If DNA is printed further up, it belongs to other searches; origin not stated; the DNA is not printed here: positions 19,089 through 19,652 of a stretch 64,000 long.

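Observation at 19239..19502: Phage-encoded SpoVS homologue embedded in the packaging module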

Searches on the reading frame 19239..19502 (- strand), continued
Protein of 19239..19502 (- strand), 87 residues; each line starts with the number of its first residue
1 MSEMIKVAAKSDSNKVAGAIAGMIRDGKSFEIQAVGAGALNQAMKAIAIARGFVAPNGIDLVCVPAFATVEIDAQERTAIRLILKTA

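Call 35: find_homologous_proteins(query=P0094, max_evalue=1e-20)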
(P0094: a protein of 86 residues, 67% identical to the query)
Query P0094 (86 aa): 7897 proteins with E <= 1e-20 among 8000 candidates; the best 120 are listed.
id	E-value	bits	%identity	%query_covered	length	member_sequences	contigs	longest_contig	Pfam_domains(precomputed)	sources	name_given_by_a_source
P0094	2.4e-45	169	100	100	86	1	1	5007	PF04232.18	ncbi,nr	ncbi:MAG: stage V sporulation protein S [Sporomusaceae bacterium]|nr:stage V sporulation protein S [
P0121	5.6e-43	161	93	100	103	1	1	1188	PF04232.18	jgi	-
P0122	3.6e-41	156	88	100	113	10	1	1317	PF04232.18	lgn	-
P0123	4.1e-41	155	87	100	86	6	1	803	PF04232.18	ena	-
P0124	1.4e-40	154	86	100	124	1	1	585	PF04232.18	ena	-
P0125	1.4e-40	154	86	100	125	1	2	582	PF04232.18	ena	-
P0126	1.5e-40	154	86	100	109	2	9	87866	PF04232.18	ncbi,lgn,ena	-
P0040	1.6e-40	154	88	100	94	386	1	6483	PF04232.18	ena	-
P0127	1.7e-40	153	87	100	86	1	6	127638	PF04232.18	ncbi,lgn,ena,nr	ncbi:MAG: stage V sporulation protein S [Selenomonadaceae bacterium]|nr:stage V sporulation protein 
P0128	3.6e-40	152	86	100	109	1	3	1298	PF04232.18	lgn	-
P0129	4.4e-40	152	86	100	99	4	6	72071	PF04232.18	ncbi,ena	-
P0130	4.8e-40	152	86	100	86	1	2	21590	PF04232.18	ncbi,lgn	-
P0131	4.8e-40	152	89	100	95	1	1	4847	PF04232.18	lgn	-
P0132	6.4e-40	152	85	100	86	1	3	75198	PF04232.18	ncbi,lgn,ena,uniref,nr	ncbi:stage V sporulation protein S [Desulfovirgula thermocuniculi]|uniref:stage V sporulation protei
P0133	6.6e-40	152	87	100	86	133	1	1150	PF04232.18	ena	-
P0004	6.7e-40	152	85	100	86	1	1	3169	PF04232.18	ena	-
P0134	7.9e-40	151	84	100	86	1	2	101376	PF04232.18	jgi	jgi:stage V sporulation protein S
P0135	8.4e-40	151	85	100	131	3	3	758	PF04232.18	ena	-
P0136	1.0e-39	151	87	100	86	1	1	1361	PF04232.18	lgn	-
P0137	1.1e-39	151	85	100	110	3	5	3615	PF04232.18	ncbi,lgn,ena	-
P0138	1.2e-39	151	84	100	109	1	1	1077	PF04232.18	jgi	-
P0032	1.2e-39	151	83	100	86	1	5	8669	PF04232.18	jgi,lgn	jgi:stage V sporulation protein S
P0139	1.3e-39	151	84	100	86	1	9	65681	PF04232.18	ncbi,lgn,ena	-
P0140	1.3e-39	151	85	100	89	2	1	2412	PF04232.18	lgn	-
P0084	1.3e-39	151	83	100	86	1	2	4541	PF04232.18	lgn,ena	-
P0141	1.6e-39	150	84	100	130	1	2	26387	PF04232.18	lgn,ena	-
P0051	1.6e-39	150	84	100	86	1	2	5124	PF04232.18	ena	-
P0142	1.8e-39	150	83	100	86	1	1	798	PF04232.18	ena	-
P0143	1.8e-39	150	84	100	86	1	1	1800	PF04232.18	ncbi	-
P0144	1.9e-39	150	84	100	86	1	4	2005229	PF04232.18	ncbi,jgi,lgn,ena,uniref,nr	ncbi:stage V sporulation protein S [Pectinatus brassicae]|uniref:Stage V sporulation protein S n=1 T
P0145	2.1e-39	150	84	100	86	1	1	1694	PF04232.18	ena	-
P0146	2.4e-39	150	88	100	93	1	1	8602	PF04232.18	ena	-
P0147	2.4e-39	150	84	100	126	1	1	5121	PF04232.18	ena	-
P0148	2.4e-39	150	81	100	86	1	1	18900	PF04232.18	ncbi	-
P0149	2.6e-39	150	81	100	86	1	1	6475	PF04232.18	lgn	-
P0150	2.8e-39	150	86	100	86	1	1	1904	PF04232.18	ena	-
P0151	2.9e-39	150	87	100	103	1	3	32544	PF04232.18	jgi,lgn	jgi:stage V sporulation protein S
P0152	3.0e-39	150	85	100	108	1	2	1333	PF04232.18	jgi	jgi:stage V sporulation protein S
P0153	3.0e-39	150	81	100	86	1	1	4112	PF04232.18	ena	-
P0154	3.0e-39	150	83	100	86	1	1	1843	PF04232.18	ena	-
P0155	3.1e-39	149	84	100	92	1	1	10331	PF04232.18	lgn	-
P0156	3.6e-39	149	86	100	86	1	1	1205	PF04232.18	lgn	-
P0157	3.6e-39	149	86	100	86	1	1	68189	PF04232.18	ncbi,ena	-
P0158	3.6e-39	149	83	100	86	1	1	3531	PF04232.18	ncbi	-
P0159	3.8e-39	149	84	100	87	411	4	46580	PF04232.18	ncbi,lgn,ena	-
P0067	3.8e-39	149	84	100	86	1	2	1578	PF04232.18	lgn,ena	-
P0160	3.8e-39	149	86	100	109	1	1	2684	PF04232.18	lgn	-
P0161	3.9e-39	149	84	100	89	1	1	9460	PF04232.18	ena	-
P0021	3.9e-39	149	84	100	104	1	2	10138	PF04232.18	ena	-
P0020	4.1e-39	149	84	100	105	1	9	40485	PF04232.18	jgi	jgi:stage V sporulation protein S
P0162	4.1e-39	149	83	100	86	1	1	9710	PF04232.18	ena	-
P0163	4.2e-39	149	80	100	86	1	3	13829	PF04232.18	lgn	-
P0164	4.4e-39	149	80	100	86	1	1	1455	PF04232.18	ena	-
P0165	4.7e-39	149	85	100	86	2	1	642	PF04232.18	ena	-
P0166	4.9e-39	149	86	100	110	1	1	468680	PF04232.18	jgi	jgi:stage V sporulation protein S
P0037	4.9e-39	149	83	100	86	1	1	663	PF04232.18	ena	-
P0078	5.0e-39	149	85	100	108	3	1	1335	PF04232.18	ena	-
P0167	5.2e-39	149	83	100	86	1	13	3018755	PF04232.18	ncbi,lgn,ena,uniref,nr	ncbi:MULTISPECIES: stage V sporulation protein S [Alicyclobacillus]|uniref:Stage V sporulation prote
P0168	5.2e-39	149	83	100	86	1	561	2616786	PF04232.18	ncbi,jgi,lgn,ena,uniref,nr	ncbi:stage V sporulation protein S [Megamonas hypermegale]|jgi:stage V sporulation protein S|uniref:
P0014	5.3e-39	149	81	100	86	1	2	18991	PF04232.18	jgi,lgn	jgi:stage V sporulation protein S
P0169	5.3e-39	149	83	100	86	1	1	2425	PF04232.18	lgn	-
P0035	5.6e-39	149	83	100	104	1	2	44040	PF04232.18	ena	-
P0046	5.8e-39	149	85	100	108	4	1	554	PF04232.18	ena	-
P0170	6.0e-39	149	86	100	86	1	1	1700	PF04232.18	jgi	jgi:stage V sporulation protein S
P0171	6.3e-39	149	85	100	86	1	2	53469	PF04232.18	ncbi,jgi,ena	ncbi:MAG: stage V sporulation protein S [Desulfotomaculaceae bacterium]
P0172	6.3e-39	149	86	100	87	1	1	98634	PF04232.18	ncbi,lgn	-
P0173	6.4e-39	148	84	100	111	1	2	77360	PF04232.18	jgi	jgi:stage V sporulation protein S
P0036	6.6e-39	148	85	100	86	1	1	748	PF04232.18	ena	-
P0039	6.7e-39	148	83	100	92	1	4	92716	PF04232.18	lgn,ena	-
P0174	6.9e-39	148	83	100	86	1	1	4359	PF04232.18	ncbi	-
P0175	7.0e-39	148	86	100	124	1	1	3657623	PF04232.18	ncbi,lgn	-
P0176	7.3e-39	148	85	100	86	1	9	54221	PF04232.18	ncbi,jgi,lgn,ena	jgi:stage V sporulation protein S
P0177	7.3e-39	148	81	100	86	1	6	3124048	PF04232.18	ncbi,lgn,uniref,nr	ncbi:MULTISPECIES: stage V sporulation protein S [Alicyclobacillus]|uniref:Stage V sporulation prote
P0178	7.4e-39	148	80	100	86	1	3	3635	PF04232.18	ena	-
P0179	7.4e-39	148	85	100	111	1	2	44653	PF04232.18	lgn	-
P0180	7.6e-39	148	83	100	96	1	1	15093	PF04232.18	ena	-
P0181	7.8e-39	148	81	100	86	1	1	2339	PF04232.18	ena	-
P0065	7.9e-39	148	83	100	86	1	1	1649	PF04232.18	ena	-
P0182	8.3e-39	148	81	100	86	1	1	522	PF04232.18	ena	-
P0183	8.3e-39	148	84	100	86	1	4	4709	PF04232.18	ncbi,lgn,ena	-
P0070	8.5e-39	148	80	100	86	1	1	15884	PF04232.18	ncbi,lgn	-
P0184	8.8e-39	148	84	100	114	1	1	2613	PF04232.18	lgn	-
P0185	9.3e-39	148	79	100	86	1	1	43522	PF04232.18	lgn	-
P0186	9.7e-39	148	84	100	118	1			PF04232.18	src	-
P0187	9.8e-39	148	79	100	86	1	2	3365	PF04232.18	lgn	-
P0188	1.0e-38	148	85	100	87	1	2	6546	PF04232.18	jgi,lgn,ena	-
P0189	1.0e-38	148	85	100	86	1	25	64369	PF04232.18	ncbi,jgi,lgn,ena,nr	ncbi:MAG: stage V sporulation protein S [Eubacteriales bacterium]|nr:stage V sporulation protein S [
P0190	1.0e-38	148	85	100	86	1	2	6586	PF04232.18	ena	-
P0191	1.0e-38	148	84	100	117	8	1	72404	PF04232.18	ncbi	-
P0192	1.0e-38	148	84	100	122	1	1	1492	PF04232.18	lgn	-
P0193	1.0e-38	148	81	100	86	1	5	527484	PF04232.18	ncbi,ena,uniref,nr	ncbi:stage V sporulation protein S [Anaerosalibacter massiliensis]|uniref:Stage V sporulation protei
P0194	1.1e-38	148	83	100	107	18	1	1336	PF04232.18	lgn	-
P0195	1.1e-38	148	84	100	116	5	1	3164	PF04232.18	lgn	-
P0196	1.1e-38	148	84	100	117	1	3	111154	PF04232.18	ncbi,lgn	-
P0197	1.1e-38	148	81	100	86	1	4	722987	PF04232.18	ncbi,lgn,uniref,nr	ncbi:stage V sporulation protein S [Bacillus daqingensis]|uniref:Stage V sporulation protein S n=2 T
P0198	1.1e-38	148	83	100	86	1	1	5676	PF04232.18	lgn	-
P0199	1.1e-38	148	83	100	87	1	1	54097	PF04232.18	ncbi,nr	ncbi:MAG: stage V sporulation protein S [Clostridia bacterium]|nr:stage V sporulation protein S [Clo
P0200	1.1e-38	148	85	100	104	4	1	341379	PF04232.18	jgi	jgi:stage V sporulation protein S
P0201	1.1e-38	148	85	100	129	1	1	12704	PF04232.18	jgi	jgi:stage V sporulation protein S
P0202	1.1e-38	148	92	91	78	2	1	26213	PF04232.18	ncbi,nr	ncbi:stage V sporulation protein S, partial [Selenomonadales bacterium OttesenSCG-928-I06]|nr:stage 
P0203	1.1e-38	148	84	100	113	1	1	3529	PF04232.18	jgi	jgi:stage V sporulation protein S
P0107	1.1e-38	148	83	100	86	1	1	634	PF04232.18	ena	-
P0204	1.2e-38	148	84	100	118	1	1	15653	PF04232.18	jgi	jgi:stage V sporulation protein S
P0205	1.2e-38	148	84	100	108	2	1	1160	PF04232.18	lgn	-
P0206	1.2e-38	148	84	100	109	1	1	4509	PF04232.18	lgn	-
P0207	1.2e-38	148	84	100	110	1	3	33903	PF04232.18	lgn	-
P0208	1.2e-38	148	83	100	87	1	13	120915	PF04232.18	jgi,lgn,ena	-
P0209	1.2e-38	148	83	100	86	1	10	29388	PF04232.18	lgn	-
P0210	1.2e-38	148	84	100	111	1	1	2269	PF04232.18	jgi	jgi:stage V sporulation protein S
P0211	1.2e-38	148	85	100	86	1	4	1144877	PF04232.18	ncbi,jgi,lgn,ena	jgi:stage V sporulation protein S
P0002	1.3e-38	148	81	100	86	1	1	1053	PF04232.18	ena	-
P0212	1.3e-38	148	84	100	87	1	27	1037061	PF04232.18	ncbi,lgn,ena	-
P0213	1.3e-38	148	84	100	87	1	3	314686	PF04232.18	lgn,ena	-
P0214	1.3e-38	148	83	100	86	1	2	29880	PF04232.18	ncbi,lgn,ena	-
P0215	1.3e-38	148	81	100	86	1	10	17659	PF04232.18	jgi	-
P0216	1.3e-38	147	81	100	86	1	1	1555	PF04232.18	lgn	-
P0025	1.3e-38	147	83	100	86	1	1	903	PF04232.18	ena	-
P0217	1.3e-38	147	84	100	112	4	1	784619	PF04232.18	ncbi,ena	-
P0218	1.3e-38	147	84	100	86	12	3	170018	PF04232.18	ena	-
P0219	1.3e-38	147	80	100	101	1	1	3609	PF04232.18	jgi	jgi:stage V sporulation protein S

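Call 42: find_related_loci(query=A2, collection=viral_contigs, flank=10000)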
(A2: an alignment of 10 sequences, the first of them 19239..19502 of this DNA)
Query A2 (87 aa) in viral_contigs; peptide patterns used: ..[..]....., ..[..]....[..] (x = any residue, [..] = any of these).
599 stretches matched a pattern (row limit reached: there are more); 486 encode a relative of the query (tblastn E <= 1e-3); the best 80 are kept; 80 distinct loci.
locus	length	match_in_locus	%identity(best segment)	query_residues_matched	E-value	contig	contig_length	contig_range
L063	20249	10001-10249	65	3-85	1e-33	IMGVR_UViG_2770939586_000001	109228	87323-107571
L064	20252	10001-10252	61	2-85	2e-33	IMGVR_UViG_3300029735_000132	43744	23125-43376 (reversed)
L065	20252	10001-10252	65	1-84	2e-32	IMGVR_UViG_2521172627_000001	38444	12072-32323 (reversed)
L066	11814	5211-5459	64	3-85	9e-33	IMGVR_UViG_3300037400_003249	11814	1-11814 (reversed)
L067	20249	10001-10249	64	3-85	9e-33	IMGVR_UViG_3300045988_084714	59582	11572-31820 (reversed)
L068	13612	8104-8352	63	3-85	9e-33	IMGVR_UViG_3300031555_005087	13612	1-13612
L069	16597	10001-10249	64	3-85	9e-33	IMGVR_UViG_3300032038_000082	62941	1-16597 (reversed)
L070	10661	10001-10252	65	1-84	9e-33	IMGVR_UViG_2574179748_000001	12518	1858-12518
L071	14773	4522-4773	67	1-84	8e-33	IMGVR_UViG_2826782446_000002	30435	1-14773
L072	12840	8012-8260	63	3-85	6e-32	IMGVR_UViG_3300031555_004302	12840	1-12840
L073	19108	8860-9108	63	3-85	4e-32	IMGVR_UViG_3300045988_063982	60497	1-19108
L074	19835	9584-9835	63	1-84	1e-31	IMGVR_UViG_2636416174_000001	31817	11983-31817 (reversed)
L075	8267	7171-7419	61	3-85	1e-31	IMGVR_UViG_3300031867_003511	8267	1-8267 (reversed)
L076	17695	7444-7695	61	2-85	2e-31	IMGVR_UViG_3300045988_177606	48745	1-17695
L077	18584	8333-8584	61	2-85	2e-31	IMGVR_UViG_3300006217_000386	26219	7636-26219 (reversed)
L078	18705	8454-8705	61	2-85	1e-30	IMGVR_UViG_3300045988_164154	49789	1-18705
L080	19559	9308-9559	62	1-84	2e-30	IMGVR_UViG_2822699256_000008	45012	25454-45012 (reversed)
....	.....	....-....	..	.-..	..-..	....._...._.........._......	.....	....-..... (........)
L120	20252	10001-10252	51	3-86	2e-22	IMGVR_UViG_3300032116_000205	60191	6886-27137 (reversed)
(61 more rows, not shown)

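Call 47: search_protein_families(library=phrogs, proteins=[L120:7396-8253:+, L120:8256-8747:+, L120:8744-9313:+, L120:10304-10627:+, L120:10926-12098:+, L120:12122-12661:+, L078:6306-8246:+, L078:9220-10236:+, L078:10236-10979:+, L078:5358-6140:+], max_evalue=0.001)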
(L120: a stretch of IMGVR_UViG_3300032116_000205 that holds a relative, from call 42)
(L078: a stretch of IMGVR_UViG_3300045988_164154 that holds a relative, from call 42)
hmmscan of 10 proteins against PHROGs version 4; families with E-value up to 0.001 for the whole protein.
L120:7396-8253:+ (285 aa): 3 families
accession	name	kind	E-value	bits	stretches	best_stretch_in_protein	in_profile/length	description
phrog_2506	-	DNA, RNA and nucleotide metabolism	8.4e-31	108.4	1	37-280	86-328/342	exonuclease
phrog_1706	-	DNA, RNA and nucleotide metabolism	6.4e-19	69.5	2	193-280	156-237/293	CRISPR/Cas system associated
phrog_1990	-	DNA, RNA and nucleotide metabolism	2e-06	28.4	1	56-279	47-229/290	Cas4-domain exonuclease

L120:8256-8747:+ (163 aa): 0 families

L120:8744-9313:+ (189 aa): 1 family
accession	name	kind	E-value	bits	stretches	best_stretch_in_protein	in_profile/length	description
phrog_159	-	DNA, RNA and nucleotide metabolism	5.5e-25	89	1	17-166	90-247/330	RuvC-like Holliday junction resolvase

L120:10304-10627:+ (107 aa): 0 families

L120:10926-12098:+ (390 aa): 2 families
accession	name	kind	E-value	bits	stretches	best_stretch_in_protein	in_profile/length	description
phrog_284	-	DNA, RNA and nucleotide metabolism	9.7e-54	183.8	1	117-379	115-383/398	exonuclease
phrog_704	-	DNA, RNA and nucleotide metabolism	2.4e-08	34.5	1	52-245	55-257/390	DNA repair exonuclease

L120:12122-12661:+ (179 aa): 0 families

L078:6306-8246:+ (646 aa): 9 families
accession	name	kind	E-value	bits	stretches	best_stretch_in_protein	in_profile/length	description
phrog_10445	-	unknown function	8.5e-85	285.5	1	1-302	1-294/296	-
phrog_77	-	DNA, RNA and nucleotide metabolism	4e-73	248.4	1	1-621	294-904/967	SbcC-like subunit of palindrome specific endonuclease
phrog_21084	-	other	6.4e-65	220.5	1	264-643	6-394/396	recombinase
phrog_20188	-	DNA, RNA and nucleotide metabolism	2.3e-58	198.8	1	376-644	3-278/279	endonuclease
phrog_25363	-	unknown function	6.6e-28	97.7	1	2-72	4-75/77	-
phrog_1499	-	unknown function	3.8e-24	86.7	2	1-349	1-321/427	-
phrog_4747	-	unknown function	1.5e-08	35.2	1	3-325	1-294/610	-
phrog_8323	-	unknown function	1.1e-05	25.2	1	2-204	48-251/623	-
phrog_9802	-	unknown function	2.6e-05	24.5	1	1-52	1-52/438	-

L078:9220-10236:+ (338 aa): 3 families
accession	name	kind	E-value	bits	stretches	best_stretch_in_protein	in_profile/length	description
phrog_34753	-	unknown function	2.9e-78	264.6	1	13-327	19-340/364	-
phrog_148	-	DNA, RNA and nucleotide metabolism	3.9e-20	73.8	1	94-327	80-292/387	RecT-like ssDNA annealing protein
phrog_18803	-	unknown function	0.00094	20.5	0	236-306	21-86/126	-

L078:10236-10979:+ (247 aa): 2 families
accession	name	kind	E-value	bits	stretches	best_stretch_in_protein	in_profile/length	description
phrog_392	-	other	1.4e-77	262.5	1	1-244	6-257/348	metal-dependent hydrolase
phrog_14429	-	other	1.9e-11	44.8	1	1-60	29-88/266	hydrolase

L078:5358-6140:+ (260 aa): 0 families
